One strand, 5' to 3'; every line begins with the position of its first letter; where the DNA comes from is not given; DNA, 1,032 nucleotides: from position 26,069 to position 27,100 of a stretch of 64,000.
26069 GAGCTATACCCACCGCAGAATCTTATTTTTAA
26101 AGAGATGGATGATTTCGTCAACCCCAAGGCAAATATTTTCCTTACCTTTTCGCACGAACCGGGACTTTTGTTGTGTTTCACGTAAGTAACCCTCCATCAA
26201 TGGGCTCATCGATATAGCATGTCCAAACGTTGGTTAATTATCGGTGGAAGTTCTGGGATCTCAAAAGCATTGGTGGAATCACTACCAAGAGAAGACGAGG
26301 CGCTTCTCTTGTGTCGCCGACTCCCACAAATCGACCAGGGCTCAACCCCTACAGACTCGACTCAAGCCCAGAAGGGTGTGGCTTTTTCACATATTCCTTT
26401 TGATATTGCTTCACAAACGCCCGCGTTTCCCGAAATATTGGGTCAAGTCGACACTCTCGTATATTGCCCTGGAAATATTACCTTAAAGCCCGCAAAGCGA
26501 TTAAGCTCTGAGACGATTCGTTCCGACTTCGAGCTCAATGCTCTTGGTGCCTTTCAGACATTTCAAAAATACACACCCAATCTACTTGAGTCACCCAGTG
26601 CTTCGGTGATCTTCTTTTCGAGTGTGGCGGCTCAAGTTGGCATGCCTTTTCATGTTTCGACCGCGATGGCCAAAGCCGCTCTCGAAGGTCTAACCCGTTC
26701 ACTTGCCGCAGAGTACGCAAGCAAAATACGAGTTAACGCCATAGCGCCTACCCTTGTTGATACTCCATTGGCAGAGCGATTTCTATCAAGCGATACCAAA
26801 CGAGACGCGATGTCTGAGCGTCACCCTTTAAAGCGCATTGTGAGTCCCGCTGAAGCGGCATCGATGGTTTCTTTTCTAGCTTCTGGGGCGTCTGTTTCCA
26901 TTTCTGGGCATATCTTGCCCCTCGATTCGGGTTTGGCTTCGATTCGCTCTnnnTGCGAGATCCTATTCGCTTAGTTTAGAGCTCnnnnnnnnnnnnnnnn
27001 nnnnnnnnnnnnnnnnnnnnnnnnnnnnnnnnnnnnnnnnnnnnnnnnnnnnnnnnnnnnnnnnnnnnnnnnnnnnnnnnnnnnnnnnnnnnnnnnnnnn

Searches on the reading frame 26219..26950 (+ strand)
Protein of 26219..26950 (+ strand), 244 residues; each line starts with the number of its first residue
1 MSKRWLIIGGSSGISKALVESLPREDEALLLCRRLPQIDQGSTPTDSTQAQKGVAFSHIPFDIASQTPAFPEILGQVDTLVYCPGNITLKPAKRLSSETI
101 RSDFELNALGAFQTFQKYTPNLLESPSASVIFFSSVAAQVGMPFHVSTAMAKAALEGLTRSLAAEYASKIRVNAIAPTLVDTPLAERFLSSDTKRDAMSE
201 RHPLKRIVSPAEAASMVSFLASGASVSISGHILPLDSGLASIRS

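Call 21: search_protein_families(library=pfam, proteins=[window:26219-26950:+], max_evalue=0.001)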
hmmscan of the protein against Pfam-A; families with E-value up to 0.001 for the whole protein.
window:26219-26950:+ (244 aa): 5 families
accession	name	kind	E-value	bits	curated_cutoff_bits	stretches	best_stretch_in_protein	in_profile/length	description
PF13561.12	adh_short_C2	-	1.3e-36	126.8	27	1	69-239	64-235/236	Enoyl-(Acyl carrier protein) reductase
PF00106.31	adh_short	-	3.1e-28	99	26.6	1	6-187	4-189/195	short chain dehydrogenase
PF23441.1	SDR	-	2.5e-09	37.4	27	1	6-202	11-216/258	SDR-like rossmann domain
PF08659.16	KR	-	0.00025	21.5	22.6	1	5-165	3-166/180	KR domain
PF08643.16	DUF1776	-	0.00076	19.4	25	1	89-174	105-193/294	Fungal family of unknown function (DUF1776)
